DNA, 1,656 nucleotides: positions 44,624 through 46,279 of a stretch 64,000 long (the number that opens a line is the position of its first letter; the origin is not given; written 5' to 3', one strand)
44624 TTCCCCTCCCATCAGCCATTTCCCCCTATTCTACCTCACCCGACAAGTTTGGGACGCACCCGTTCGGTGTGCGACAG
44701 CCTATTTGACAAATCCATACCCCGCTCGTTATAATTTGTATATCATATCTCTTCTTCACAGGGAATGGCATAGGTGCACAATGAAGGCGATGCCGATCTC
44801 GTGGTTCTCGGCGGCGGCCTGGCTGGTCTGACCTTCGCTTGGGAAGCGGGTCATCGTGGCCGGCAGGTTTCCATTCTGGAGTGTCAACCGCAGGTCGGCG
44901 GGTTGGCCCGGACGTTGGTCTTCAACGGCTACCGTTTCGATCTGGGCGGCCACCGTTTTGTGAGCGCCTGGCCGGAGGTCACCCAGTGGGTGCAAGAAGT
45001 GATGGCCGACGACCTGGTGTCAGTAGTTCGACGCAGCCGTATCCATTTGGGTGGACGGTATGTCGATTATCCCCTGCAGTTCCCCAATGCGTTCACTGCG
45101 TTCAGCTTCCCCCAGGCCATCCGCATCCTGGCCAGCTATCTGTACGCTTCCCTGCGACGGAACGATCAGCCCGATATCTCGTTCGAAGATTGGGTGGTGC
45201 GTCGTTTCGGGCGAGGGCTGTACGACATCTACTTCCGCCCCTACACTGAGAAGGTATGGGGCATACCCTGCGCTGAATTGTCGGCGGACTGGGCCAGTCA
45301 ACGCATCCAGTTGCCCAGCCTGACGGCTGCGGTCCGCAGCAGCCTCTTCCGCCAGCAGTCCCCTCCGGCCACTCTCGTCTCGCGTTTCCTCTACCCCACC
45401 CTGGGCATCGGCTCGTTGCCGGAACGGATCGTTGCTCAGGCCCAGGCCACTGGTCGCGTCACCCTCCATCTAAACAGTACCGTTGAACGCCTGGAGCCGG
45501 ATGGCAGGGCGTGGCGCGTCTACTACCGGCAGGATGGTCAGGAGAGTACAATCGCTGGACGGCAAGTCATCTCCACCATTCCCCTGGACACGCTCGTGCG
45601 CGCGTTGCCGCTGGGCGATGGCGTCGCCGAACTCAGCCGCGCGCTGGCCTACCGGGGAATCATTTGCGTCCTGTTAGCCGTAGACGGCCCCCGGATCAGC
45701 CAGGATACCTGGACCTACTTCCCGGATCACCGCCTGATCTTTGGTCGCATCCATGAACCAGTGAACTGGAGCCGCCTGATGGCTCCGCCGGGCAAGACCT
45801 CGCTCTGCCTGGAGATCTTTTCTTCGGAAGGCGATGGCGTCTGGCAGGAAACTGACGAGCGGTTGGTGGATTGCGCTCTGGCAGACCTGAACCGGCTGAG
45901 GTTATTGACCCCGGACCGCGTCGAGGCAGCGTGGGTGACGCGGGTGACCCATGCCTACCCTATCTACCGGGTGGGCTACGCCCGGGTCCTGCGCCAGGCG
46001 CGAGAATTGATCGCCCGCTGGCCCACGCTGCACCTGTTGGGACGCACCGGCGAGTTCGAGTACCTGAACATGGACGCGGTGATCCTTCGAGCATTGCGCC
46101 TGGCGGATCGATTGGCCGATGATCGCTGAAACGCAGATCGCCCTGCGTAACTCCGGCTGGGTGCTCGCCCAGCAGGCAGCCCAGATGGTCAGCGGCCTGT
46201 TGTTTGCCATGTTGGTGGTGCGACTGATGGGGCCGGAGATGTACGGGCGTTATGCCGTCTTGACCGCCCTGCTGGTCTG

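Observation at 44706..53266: Compact five-gene glycan-modification locus: FAD oxidase, Wzx flippase, CapK/F390-synthetase-like ligase, GNAT-MTase fusion, and GT2-GT-C fusion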

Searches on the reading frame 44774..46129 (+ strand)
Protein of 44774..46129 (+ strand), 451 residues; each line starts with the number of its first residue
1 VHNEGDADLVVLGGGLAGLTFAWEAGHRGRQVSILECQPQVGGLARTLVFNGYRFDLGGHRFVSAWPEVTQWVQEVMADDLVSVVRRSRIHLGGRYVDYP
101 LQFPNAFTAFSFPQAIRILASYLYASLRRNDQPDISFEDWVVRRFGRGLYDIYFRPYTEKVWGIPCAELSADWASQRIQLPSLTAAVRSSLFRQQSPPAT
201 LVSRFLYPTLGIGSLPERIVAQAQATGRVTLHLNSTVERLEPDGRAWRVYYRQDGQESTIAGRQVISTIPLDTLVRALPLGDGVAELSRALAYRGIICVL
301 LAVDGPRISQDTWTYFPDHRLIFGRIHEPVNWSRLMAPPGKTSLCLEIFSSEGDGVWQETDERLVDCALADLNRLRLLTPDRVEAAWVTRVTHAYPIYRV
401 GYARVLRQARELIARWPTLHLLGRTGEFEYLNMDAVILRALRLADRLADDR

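Call 4: search_protein_families(library=pfam, proteins=[window:44774-46129:+], max_evalue=0.01)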
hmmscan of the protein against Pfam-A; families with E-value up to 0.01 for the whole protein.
window:44774-46129:+ (451 aa): 9 families
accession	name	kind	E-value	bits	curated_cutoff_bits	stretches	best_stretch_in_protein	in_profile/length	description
PF01593.30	Amino_oxidase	-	1.8e-26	93.9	19.8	1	16-447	1-442/443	Flavin containing amine oxidoreductase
PF13450.12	NAD_binding_8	-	1.7e-13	51.1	21.9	1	11-75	1-67/68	NAD(P)-binding Rossmann-like domain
PF01266.30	DAO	-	8e-07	29.3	27.9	1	8-42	1-35/353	FAD dependent oxidoreductase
PF00890.30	FAD_binding_2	-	1.1e-05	25.3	20.4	1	8-261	1-192/414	FAD binding domain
PF12831.13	FAD_oxidored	-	3.2e-05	23.9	27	1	8-45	1-38/416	FAD dependent oxidoreductase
PF07992.20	Pyr_redox_2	-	0.00026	21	26.1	1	7-41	143-177/291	Pyridine nucleotide-disulphide oxidoreductase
PF03486.20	HI0933_like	-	0.002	18.1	50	1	8-42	2-36/244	HI0933-like protein Rossmann domain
PF00070.33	Pyr_redox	-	0.0065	17.4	22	0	9-42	2-35/82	Pyridine nucleotide-disulphide oxidoreductase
PF05834.18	Lycopene_cycl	-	0.007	15.9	23.4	0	8-41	1-36/380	Lycopene cyclase protein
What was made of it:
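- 44774..46129 (+): g1, 451 aa. A flavoenzyme of the PRK07208 / eukaryote-type UDP-galactopyranose mutase kind, and a probable NDP-sugar pyranose/furanose mutase. Pfam Amino_oxidase and NAD_binding_8 (call 4).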

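Call 8: search_protein_families(library=ncbifam, proteins=[window:44774-46129:+], max_evalue=0.1)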
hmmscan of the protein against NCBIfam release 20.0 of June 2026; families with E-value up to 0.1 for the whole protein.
window:44774-46129:+ (451 aa): 70 families (the best 25 are shown)
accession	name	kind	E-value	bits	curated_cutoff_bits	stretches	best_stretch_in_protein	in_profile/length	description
NF005548.0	PRK07208.1-4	equivalog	5.8e-112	374.8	389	1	8-448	5-451/488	hypothetical protein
NF005547.0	PRK07208.1-3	equivalog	8.4e-103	344.6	380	1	6-448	4-442/465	hypothetical protein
NF005545.0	PRK07208.1-1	equivalog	3.9e-100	335.6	451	1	5-444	6-458/504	hypothetical protein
NF005546.0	PRK07208.1-2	equivalog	1.2e-79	268.3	418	2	85-448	115-503/527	hypothetical protein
NF005549.0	PRK07208.1-5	equivalog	5e-54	183.7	587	2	85-442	116-506/534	hypothetical protein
NF005560.0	PRK07233.1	equivalog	9.1e-32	110.4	252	1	9-408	3-391/435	hypothetical protein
TIGR03467.1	HpnE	equivalog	4.4e-16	59.2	283.05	2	10-90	2-83/430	hydroxysqualene dehydroxylase HpnE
NF008841.0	PRK11883.1-1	equivalog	1.1e-15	57.6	517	2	8-276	5-278/453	protoporphyrinogen oxidase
TIGR00562.1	proto_IX_ox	equivalog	8.6e-14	51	97.85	1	7-424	3-443/470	protoporphyrinogen oxidase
NF008845.0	PRK11883.1-5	equivalog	8e-13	47.5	560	1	8-423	6-439/468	protoporphyrinogen oxidase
TIGR00031.1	UDP-GALP_mutase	equivalog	2.2e-12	46.6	303.75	2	393-445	322-374/378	UDP-galactopyranose mutase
TIGR02734.1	crtI_fam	subfamily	9.5e-10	37.8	238.1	1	10-59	2-51/504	phytoene desaturase family protein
NF053556.1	prodigi_MAP_PigB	equivalog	9.8e-09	34.1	850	2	4-67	152-213/659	prodigiosin MAP biosynthesis oxidoreductase PigB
NF058655.1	CrtID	equivalog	9.3e-08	31.3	640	1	10-60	2-52/478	bifunctional phytoene desaturase/3,4-desaturase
TIGR02733.1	desat_CrtD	equivalog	3.4e-07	29.3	549.7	1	8-59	3-54/492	C-3',4' desaturase CrtD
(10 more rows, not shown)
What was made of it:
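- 44774..46129 (+): NCBIfam PRK07208.1-4 scores 375 bits against a cut-off of 389 (call 8).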

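Call 17: search_solved_structures(query=window:44774-46129:+, max_evalue=0.01)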
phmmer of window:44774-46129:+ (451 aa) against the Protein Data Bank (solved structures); distinct sequences matched with E-value up to 0.01: 69 (the best 60 are shown).
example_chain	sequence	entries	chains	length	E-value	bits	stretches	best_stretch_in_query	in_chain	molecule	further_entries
4dsg_A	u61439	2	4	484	1e-32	116.4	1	9-442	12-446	UDP-galactopyranose mutase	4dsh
4u8l_A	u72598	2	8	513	1.6e-26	96.1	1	3-342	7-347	UDP-galactopyranose mutase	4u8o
4u8i_A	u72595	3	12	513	2.7e-26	95.3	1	3-342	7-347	UDP-galactopyranose mutase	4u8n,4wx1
3ute_A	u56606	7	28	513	3.7e-26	94.8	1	3-342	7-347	UDP-galactopyranose mutase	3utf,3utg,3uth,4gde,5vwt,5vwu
3uka_A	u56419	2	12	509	4.8e-26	94.5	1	3-338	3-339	UDP-galactopyranose mutase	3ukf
3ukl_A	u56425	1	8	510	4.9e-26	94.4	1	3-338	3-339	UDP-galactopyranose mutase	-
3ukh_A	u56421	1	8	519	5.3e-26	94.3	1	3-338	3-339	UDP-galactopyranose mutase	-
4u8k_A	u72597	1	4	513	6.7e-26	94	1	3-342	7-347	UDP-galactopyranose mutase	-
3ukq_A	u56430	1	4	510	1e-25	93.4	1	3-335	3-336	UDP-galactopyranose mutase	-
3ukk_A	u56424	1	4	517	1.3e-25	93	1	3-338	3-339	UDP-galactopyranose mutase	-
3ukp_A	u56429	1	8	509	1.8e-25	92.6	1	3-325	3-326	UDP-galactopyranose mutase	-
4u8j_A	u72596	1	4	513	4.1e-25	91.4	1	3-342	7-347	UDP-galactopyranose mutase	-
4u8m_A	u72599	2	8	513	6.6e-25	90.7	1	3-342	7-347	UDP-galactopyranose mutase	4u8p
5hhf_A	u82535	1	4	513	9.1e-25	90.3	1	3-342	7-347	UDP-galactopyranose mutase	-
2ivd_A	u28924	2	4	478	8.1e-16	60.7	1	8-448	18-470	PROTOPORPHYRINOGEN OXIDASE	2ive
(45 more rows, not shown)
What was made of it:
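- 44774..46129 (+): Best PDB matches are T. cruzi and A. fumigatus UGM, E 1e-32 (call 17).
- On UDP-galactopyranose mutase-type flavoenzymes (g1): Full-length alignment to TcUGM 4dsg, E 1e-32 (call 17).
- g1: UGMs are its best solved relatives (call 17).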

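Call 29: search_solved_structures(query=window:44774-46129:+, max_evalue=1e-20, show_alignments=2)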
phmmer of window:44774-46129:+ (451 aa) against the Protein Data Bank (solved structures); distinct sequences matched with E-value up to 1e-20: 14.
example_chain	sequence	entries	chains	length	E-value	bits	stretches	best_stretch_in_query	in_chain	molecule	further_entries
4dsg_A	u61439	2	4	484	1e-32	116.4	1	9-442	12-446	UDP-galactopyranose mutase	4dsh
4u8l_A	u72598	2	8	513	1.6e-26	96.1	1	3-342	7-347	UDP-galactopyranose mutase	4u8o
4u8i_A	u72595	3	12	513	2.7e-26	95.3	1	3-342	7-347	UDP-galactopyranose mutase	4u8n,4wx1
3ute_A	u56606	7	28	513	3.7e-26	94.8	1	3-342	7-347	UDP-galactopyranose mutase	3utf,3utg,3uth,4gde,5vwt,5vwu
3uka_A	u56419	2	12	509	4.8e-26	94.5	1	3-338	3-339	UDP-galactopyranose mutase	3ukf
3ukl_A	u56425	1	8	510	4.9e-26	94.4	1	3-338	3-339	UDP-galactopyranose mutase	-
3ukh_A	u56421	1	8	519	5.3e-26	94.3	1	3-338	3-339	UDP-galactopyranose mutase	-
4u8k_A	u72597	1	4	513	6.7e-26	94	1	3-342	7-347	UDP-galactopyranose mutase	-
3ukq_A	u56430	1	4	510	1e-25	93.4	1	3-335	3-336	UDP-galactopyranose mutase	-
3ukk_A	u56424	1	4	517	1.3e-25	93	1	3-338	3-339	UDP-galactopyranose mutase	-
3ukp_A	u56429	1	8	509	1.8e-25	92.6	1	3-325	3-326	UDP-galactopyranose mutase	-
4u8j_A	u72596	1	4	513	4.1e-25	91.4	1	3-342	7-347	UDP-galactopyranose mutase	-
4u8m_A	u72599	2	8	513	6.6e-25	90.7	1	3-342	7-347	UDP-galactopyranose mutase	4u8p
5hhf_A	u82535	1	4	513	9.1e-25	90.3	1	3-342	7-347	UDP-galactopyranose mutase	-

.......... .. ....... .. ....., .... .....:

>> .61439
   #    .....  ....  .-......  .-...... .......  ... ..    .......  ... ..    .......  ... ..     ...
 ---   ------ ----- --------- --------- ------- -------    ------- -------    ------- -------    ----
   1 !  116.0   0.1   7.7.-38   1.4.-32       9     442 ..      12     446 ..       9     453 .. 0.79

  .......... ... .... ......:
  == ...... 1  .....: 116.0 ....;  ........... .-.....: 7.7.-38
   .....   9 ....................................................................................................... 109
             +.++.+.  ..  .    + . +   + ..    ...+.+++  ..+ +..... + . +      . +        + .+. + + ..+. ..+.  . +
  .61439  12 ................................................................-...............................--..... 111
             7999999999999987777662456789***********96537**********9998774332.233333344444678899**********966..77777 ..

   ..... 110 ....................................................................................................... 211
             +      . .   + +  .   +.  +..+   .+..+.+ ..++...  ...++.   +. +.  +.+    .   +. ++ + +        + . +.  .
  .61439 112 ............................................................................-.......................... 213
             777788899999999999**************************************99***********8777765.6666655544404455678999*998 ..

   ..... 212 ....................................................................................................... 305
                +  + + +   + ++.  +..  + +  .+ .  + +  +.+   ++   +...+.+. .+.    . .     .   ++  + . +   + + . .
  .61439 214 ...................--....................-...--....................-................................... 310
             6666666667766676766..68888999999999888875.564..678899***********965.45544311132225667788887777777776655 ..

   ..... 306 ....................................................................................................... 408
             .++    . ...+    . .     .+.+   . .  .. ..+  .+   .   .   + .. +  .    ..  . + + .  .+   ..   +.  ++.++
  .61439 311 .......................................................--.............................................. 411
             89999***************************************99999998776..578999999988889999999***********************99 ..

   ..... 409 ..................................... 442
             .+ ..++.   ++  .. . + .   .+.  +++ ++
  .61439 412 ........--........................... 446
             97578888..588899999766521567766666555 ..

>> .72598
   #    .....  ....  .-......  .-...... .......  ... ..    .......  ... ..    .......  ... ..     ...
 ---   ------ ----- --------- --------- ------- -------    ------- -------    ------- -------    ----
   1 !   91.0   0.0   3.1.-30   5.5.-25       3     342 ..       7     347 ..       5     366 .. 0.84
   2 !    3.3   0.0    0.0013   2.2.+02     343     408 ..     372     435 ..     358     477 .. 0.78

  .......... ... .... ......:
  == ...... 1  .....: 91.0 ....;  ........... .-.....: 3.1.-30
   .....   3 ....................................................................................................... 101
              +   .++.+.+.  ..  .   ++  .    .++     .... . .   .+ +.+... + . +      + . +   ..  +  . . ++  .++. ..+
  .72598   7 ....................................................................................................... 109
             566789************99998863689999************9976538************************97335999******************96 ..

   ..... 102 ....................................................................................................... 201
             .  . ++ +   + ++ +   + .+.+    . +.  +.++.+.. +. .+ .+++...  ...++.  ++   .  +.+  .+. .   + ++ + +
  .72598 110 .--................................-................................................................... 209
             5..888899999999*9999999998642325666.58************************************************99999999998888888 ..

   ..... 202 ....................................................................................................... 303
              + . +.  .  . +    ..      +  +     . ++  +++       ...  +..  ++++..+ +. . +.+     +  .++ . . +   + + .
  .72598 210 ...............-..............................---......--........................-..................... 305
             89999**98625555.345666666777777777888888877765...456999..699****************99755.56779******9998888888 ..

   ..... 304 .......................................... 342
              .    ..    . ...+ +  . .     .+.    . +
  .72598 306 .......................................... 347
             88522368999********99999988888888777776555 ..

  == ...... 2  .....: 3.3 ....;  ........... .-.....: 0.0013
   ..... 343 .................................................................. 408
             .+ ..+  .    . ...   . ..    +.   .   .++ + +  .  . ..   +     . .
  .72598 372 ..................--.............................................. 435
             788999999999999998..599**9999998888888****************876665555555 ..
